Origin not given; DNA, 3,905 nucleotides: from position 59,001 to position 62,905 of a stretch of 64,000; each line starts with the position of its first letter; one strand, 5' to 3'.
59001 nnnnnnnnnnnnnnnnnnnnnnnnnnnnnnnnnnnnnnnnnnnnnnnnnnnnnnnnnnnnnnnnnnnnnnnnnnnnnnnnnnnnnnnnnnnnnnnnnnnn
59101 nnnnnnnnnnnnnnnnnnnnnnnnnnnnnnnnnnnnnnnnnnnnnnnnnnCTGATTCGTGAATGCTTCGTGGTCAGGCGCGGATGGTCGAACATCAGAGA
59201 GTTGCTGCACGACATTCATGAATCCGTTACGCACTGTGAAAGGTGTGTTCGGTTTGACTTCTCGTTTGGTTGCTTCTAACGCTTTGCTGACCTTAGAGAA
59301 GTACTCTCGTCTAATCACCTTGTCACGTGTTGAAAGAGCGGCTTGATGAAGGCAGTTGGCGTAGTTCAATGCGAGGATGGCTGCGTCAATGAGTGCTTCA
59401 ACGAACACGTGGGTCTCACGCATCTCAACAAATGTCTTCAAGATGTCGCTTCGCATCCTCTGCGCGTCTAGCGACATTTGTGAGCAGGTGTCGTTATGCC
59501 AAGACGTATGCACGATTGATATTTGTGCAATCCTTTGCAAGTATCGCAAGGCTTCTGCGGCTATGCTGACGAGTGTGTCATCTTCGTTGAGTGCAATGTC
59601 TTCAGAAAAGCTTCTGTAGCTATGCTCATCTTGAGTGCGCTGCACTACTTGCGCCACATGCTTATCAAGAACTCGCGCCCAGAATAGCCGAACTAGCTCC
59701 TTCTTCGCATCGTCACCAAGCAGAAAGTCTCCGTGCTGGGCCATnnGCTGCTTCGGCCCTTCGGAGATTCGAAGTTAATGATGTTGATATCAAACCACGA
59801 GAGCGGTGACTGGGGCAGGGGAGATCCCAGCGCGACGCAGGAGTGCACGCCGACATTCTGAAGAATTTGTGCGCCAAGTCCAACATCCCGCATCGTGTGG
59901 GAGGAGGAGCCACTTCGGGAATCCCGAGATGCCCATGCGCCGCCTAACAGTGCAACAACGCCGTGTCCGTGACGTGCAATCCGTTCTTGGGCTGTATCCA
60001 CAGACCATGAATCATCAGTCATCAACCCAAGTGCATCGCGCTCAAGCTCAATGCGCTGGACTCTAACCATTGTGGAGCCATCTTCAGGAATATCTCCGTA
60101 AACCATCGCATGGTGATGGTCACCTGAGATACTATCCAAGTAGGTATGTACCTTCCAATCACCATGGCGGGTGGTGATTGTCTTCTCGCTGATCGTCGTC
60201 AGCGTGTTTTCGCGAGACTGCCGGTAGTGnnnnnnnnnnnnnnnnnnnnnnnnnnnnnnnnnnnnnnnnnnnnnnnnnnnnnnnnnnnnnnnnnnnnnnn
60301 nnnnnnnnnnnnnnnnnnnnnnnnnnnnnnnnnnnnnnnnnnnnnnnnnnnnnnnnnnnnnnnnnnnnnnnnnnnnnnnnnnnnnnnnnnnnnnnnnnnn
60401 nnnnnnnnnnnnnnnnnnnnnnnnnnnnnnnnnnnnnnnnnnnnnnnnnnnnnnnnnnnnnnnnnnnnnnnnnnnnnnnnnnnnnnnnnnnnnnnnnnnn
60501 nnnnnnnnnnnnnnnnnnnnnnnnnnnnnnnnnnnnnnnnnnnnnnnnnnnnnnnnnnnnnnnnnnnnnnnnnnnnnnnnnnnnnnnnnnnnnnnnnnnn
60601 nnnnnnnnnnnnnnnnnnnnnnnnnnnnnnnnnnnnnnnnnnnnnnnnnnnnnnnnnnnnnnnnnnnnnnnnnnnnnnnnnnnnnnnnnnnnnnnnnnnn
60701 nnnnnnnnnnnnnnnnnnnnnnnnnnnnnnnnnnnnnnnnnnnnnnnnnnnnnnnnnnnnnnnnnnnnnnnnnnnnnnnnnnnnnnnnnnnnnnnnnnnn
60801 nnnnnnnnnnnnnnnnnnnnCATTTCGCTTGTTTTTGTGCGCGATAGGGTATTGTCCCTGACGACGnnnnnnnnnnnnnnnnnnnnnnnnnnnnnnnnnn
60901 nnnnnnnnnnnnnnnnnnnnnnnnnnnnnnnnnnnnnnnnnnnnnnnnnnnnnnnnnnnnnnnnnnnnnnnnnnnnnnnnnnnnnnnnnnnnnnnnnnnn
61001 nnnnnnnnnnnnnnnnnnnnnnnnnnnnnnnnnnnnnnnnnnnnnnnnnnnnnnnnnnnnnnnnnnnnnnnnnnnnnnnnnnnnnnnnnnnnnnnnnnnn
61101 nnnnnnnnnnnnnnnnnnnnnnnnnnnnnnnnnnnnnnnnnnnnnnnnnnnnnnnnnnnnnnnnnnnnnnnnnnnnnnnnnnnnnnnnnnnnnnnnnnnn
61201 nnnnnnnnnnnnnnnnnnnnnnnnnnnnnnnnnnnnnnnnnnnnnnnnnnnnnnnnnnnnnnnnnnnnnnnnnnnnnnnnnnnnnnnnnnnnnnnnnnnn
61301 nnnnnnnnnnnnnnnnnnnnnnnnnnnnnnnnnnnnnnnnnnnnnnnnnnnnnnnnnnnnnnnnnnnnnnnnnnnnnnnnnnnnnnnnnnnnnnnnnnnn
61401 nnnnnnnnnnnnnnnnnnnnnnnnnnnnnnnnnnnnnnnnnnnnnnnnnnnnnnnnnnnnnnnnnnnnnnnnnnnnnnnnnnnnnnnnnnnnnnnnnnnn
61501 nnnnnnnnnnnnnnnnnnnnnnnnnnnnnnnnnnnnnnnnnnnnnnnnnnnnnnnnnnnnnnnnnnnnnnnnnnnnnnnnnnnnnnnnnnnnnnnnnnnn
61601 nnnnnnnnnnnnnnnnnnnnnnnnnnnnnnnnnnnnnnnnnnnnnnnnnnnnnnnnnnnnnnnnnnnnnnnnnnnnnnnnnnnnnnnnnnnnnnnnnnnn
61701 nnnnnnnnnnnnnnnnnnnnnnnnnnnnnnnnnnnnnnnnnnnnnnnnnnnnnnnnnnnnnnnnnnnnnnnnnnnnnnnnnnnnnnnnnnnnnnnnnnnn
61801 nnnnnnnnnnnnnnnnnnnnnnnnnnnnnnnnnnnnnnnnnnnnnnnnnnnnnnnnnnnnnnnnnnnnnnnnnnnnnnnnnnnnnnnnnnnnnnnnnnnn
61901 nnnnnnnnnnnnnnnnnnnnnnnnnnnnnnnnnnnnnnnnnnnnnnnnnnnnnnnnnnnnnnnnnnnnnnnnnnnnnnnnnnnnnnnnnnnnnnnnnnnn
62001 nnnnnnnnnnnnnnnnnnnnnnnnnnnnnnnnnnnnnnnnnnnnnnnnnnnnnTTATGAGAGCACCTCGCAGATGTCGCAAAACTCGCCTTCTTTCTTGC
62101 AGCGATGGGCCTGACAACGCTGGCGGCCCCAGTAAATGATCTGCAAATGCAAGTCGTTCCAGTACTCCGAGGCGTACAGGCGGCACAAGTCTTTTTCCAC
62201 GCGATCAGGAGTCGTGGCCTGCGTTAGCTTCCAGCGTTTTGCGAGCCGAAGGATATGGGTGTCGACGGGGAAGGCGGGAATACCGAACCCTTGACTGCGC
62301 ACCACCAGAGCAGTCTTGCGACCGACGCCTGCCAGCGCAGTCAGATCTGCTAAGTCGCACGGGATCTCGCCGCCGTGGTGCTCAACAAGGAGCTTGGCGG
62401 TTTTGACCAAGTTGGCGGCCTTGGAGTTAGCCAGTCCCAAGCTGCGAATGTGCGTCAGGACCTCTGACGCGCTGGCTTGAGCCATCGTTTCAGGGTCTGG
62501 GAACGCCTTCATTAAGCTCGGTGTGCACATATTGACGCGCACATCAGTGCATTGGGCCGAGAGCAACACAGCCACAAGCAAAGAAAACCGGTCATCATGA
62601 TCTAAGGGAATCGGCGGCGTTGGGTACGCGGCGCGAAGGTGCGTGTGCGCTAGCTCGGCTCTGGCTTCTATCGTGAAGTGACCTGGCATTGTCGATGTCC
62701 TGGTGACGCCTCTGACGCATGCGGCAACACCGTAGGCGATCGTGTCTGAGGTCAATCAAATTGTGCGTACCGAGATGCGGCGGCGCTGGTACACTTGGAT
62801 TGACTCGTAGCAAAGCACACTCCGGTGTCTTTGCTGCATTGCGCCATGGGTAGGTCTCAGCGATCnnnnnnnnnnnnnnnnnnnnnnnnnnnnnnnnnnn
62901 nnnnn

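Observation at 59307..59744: Lumazine synthase with a roughly 146-residue N-terminal extension of unknown type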

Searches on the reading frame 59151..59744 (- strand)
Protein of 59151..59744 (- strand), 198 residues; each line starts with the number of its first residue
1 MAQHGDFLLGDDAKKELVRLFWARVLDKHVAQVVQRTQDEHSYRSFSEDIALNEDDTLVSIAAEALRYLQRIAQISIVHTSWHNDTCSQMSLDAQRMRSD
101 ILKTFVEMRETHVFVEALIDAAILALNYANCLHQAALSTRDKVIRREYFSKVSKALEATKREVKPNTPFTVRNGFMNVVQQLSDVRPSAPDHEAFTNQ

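Call 14: search_protein_families(library=pfam, proteins=[window:59199-59744:-], max_evalue=10)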
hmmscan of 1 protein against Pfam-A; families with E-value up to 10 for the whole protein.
seq(182 aa): 2 families
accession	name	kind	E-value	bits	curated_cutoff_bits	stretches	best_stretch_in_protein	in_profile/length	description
PF25360.1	TPR_ATM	-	0.0092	15.8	27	1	130-180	79-131/200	ATM-like, TPR repeats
PF10414.14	CysG_dimeriser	-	0.028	14.6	23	1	19-40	27-48/58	Sirohaem synthase dimerisation region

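Call 15: search_solved_structures(query=window:59199-59744:-, max_evalue=10)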
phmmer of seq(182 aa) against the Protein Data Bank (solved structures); distinct sequences matched with E-value up to 10: 0.

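Call 20: find_related_loci(query=window:59151-59744:-, collection=metagenome_contigs, flank=5000)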
Query seq(198 aa) (198 aa) in metagenome_contigs; peptide patterns used: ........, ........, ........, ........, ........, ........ (x = any residue, [..] = any of these).
180 stretches matched a pattern, but none encodes a relative of the query by tblastn (E <= 1e-3).

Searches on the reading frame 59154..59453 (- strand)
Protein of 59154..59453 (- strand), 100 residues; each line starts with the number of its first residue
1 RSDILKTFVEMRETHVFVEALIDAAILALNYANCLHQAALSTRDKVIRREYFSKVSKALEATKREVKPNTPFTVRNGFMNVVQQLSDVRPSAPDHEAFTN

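Call 83: search_protein_families(library=ncbifam, proteins=[window:59154-59453:-], max_evalue=10)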
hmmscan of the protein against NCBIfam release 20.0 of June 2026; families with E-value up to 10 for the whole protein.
seq(100 aa): 0 families

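Call 84: search_protein_families(library=phrogs, proteins=[window:59154-59453:-], max_evalue=10)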
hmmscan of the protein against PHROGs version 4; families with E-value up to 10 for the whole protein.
seq(100 aa): 1 family
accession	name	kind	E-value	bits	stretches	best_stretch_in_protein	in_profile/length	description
phrog_632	-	moron, auxiliary metabolic gene and host takeover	0.062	14.5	1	9-91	16-99/143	tellurite resistance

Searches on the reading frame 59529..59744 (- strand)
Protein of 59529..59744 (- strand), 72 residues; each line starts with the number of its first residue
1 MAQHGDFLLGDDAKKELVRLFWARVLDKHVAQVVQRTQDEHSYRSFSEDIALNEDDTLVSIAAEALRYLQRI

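Call 83: search_protein_families(library=ncbifam, proteins=[window:59529-59744:-], max_evalue=10)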
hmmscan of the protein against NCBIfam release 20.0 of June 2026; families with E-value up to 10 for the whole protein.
seq(72 aa): 1 family
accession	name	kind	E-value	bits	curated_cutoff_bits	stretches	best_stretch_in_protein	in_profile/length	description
TIGR01299.1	synapt_SV2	subfamily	0.071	10.9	637.3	1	27-59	27-59/742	synaptic vesicle protein SV2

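Call 84: search_protein_families(library=phrogs, proteins=[window:59529-59744:-], max_evalue=10)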
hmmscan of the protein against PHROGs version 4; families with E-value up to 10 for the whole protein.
seq(72 aa): 1 family
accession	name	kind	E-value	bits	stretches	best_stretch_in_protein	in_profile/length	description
phrog_10542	-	DNA, RNA and nucleotide metabolism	0.025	14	1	11-64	279-335/664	replication protein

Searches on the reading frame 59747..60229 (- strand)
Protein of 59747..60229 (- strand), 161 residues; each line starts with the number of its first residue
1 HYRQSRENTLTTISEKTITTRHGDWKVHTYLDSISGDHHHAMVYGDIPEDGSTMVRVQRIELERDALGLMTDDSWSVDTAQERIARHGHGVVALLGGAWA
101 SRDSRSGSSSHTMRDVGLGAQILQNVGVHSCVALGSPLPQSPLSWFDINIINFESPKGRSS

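Call 47: find_related_loci(query=window:59747-60229:-, collection=metagenome_contigs, flank=4000)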
Query seq(161 aa) (161 aa) in metagenome_contigs; peptide patterns used: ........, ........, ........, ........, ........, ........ (x = any residue, [..] = any of these).
322 stretches matched a pattern, but none encodes a relative of the query by tblastn (E <= 1e-3).

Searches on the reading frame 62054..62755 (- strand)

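Call 87: search_protein_families(library=pfam, proteins=[window:62054-62755:-], max_evalue=0.001)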
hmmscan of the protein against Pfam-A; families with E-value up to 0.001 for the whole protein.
window:62054-62755:- (233 aa): 2 families
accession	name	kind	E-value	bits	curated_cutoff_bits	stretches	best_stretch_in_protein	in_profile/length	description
PF00730.31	HhH-GPD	-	1.3e-23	83.8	26.2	1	61-192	1-104/108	HhH-GPD superfamily base excision DNA repair protein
PF00633.29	HHH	-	3.8e-06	26.9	24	1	127-153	2-28/30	Helix-hairpin-helix motif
